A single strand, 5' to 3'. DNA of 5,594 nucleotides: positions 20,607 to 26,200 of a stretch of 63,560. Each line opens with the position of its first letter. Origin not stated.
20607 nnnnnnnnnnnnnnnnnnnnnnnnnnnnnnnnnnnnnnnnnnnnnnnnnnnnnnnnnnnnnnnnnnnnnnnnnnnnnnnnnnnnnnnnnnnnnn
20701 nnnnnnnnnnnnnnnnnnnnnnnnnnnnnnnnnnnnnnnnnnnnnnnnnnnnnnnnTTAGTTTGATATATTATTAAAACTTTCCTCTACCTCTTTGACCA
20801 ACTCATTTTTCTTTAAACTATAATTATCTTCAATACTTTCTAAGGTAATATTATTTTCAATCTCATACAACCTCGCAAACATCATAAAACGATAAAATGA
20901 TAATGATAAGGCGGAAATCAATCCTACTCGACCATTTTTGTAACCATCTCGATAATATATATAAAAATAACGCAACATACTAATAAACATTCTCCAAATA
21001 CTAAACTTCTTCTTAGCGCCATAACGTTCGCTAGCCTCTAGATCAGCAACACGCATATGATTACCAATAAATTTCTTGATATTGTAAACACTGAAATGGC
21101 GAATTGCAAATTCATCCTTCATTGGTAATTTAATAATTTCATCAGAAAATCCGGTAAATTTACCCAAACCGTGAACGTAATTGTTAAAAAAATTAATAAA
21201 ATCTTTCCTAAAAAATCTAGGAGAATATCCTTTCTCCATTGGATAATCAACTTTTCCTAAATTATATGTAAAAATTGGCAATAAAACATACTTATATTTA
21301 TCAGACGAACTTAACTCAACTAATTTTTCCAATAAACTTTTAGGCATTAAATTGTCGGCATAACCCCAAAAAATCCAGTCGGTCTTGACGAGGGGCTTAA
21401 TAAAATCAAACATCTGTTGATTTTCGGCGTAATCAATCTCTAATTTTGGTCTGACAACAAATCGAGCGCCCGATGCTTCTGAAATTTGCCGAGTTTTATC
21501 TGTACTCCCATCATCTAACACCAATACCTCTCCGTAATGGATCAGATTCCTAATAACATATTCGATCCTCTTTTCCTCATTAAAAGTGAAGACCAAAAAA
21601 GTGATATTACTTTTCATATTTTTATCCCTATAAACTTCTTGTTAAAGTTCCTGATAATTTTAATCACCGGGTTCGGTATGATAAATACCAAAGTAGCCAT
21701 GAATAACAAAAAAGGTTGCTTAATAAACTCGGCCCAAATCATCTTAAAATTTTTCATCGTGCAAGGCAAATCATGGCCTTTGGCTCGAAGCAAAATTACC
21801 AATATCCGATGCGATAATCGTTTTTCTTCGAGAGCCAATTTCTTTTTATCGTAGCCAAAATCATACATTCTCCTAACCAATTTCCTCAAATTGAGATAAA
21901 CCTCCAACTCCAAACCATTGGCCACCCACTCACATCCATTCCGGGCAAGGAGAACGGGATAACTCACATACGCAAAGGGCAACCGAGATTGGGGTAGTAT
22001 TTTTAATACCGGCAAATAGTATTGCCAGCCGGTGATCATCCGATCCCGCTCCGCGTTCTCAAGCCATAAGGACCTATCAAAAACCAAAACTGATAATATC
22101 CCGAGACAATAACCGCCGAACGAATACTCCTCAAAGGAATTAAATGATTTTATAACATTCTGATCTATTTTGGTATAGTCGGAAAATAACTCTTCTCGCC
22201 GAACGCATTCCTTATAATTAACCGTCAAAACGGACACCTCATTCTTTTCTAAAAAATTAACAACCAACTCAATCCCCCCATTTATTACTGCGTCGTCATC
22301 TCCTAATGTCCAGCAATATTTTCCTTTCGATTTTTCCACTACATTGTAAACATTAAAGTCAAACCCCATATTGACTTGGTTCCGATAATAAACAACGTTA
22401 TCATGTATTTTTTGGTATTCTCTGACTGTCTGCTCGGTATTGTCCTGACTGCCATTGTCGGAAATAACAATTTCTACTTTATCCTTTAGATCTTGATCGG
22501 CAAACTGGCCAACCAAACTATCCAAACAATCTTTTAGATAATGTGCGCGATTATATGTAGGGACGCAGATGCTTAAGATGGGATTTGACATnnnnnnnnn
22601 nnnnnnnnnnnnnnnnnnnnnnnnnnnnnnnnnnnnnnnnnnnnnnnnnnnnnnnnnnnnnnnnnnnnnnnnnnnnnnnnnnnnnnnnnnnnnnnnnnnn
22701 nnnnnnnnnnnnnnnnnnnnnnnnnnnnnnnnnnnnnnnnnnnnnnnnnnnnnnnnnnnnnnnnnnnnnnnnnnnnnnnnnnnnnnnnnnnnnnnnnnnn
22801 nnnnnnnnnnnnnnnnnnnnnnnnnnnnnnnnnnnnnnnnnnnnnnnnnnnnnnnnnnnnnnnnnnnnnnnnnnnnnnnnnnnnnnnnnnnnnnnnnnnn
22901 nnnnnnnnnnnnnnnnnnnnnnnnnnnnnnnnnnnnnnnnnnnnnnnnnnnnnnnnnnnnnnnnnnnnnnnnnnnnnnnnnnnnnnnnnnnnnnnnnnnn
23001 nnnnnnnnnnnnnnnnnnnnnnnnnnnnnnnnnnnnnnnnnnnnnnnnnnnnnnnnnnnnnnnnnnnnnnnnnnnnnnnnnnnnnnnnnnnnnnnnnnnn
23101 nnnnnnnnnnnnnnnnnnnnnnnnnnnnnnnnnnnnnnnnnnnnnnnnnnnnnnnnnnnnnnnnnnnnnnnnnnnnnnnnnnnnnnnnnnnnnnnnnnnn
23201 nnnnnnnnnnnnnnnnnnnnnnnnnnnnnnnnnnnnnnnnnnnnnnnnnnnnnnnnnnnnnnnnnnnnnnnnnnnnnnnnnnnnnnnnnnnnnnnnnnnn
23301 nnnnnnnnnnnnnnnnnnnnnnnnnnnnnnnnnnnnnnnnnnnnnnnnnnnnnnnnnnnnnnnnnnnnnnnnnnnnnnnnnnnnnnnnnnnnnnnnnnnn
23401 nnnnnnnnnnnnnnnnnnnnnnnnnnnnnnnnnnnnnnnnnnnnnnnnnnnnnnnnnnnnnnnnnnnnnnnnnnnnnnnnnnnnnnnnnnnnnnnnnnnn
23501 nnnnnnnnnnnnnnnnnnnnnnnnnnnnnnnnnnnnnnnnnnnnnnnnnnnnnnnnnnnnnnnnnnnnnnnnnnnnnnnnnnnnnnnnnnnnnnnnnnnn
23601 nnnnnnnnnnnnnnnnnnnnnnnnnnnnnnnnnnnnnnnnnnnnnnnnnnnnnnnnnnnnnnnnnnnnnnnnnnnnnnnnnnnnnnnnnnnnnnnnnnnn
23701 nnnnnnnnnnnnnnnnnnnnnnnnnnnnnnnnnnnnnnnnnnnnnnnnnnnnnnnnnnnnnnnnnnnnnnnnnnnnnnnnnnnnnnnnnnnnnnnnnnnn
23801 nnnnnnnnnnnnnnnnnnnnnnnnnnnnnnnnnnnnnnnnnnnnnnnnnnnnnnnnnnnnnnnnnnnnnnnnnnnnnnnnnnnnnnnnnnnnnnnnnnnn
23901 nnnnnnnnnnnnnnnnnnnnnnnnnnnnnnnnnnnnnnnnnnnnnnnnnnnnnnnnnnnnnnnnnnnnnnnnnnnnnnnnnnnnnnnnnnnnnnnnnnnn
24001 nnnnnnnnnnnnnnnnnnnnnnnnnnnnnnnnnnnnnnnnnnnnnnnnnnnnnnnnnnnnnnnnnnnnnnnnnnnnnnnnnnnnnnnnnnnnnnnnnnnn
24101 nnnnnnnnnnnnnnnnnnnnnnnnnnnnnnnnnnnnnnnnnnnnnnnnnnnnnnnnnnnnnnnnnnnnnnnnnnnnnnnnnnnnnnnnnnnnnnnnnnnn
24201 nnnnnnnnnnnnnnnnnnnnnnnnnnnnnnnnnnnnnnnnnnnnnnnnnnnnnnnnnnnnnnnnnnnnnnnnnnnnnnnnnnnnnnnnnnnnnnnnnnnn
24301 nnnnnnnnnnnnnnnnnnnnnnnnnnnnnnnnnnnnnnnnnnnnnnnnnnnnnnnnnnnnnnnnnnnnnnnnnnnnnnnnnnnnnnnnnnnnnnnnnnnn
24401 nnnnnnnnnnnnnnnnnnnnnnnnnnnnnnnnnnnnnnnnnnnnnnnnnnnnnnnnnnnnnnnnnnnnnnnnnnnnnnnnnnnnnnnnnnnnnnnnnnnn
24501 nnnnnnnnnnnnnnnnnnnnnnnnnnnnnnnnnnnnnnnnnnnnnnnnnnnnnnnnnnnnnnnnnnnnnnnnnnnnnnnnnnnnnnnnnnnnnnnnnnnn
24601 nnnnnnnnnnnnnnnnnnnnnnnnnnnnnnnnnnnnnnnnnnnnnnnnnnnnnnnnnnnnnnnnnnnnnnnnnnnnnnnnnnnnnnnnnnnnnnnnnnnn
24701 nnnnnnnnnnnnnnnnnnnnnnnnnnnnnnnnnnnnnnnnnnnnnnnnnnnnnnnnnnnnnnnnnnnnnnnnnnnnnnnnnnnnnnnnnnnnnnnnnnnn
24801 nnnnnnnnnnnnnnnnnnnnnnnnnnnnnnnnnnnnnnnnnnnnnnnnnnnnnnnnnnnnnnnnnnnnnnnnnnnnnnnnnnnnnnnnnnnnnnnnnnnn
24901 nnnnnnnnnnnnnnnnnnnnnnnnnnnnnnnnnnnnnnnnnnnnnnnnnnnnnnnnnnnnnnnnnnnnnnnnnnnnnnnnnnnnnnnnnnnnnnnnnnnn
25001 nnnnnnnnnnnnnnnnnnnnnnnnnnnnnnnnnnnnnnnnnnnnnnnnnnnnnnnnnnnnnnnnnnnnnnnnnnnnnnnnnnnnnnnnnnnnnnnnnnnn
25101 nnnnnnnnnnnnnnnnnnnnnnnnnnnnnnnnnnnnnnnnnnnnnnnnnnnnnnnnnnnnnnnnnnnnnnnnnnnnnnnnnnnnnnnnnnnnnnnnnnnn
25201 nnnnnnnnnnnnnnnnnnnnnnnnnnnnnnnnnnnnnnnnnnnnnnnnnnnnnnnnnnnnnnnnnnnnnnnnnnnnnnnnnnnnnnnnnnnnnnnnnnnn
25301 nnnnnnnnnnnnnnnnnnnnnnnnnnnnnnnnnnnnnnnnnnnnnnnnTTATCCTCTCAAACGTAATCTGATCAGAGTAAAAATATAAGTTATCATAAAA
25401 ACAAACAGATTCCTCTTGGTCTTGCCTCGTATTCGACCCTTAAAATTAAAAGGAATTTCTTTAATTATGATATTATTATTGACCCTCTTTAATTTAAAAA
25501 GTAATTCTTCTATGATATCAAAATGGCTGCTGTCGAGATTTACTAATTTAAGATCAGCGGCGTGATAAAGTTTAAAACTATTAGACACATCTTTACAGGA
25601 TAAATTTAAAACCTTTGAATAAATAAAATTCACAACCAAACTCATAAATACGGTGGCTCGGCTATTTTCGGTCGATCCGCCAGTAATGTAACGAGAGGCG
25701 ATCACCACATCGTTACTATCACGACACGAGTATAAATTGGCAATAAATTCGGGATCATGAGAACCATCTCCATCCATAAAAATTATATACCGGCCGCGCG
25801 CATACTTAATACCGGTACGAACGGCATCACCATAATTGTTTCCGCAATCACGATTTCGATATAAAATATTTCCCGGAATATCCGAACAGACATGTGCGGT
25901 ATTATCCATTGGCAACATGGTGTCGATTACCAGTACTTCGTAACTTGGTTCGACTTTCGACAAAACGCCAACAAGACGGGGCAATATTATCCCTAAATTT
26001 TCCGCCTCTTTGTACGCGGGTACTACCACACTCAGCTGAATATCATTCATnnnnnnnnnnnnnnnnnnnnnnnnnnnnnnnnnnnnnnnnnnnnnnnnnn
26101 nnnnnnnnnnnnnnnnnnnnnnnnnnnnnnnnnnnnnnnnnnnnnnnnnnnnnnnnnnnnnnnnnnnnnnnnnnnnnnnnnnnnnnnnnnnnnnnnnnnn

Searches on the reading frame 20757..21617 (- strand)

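Call 16: search_protein_families(library=pfam, proteins=[window:20757-21617:-], max_evalue=0.001)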
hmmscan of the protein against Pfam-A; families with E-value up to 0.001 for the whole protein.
window:20757-21617:- (286 aa): 2 families
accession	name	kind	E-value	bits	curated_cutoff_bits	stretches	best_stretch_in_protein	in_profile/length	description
PF00535.33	Glycos_transf_2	-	3.7e-13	50.2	23.3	1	8-162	3-164/168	Glycosyl transferase family 2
PF13704.12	Glyco_tranf_2_4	-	0.00036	21.4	27.5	1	13-91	2-84/98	Glycosyl transferase family 2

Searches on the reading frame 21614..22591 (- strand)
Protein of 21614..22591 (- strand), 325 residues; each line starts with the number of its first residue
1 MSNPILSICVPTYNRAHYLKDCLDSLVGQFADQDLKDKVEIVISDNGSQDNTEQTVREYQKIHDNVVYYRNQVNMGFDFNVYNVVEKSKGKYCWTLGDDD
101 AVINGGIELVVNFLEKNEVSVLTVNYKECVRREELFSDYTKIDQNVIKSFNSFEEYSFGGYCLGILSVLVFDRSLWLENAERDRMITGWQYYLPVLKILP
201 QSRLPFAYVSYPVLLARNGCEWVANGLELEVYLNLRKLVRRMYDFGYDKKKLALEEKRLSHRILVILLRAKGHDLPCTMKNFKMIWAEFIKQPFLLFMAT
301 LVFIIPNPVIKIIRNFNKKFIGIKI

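Call 16: search_protein_families(library=pfam, proteins=[window:21614-22591:-], max_evalue=0.001)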
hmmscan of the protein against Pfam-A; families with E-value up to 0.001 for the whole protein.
window:21614-22591:- (325 aa): 2 families
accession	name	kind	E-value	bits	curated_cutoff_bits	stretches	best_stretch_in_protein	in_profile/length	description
PF00535.33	Glycos_transf_2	-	2.9e-25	89.6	23.3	1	7-129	1-118/168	Glycosyl transferase family 2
PF13641.12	Glyco_tranf_2_3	-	4.9e-09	37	27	1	6-140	3-136/230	Glycosyltransferase like family 2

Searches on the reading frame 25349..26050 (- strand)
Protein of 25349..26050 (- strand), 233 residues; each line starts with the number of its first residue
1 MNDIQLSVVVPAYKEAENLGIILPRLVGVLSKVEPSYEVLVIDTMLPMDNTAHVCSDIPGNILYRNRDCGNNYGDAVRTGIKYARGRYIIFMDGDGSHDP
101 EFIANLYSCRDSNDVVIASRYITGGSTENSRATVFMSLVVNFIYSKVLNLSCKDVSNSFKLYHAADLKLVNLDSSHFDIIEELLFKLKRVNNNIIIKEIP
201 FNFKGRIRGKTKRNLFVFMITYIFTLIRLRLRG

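Call 15: search_protein_families(library=pfam, proteins=[window:25349-26050:-], max_evalue=0.001)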
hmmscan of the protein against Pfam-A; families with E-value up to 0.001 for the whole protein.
window:25349-26050:- (233 aa): 1 family
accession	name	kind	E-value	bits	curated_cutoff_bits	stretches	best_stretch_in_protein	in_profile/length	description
PF00535.33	Glycos_transf_2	-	2.7e-20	73.4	23.3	1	7-166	1-163/168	Glycosyl transferase family 2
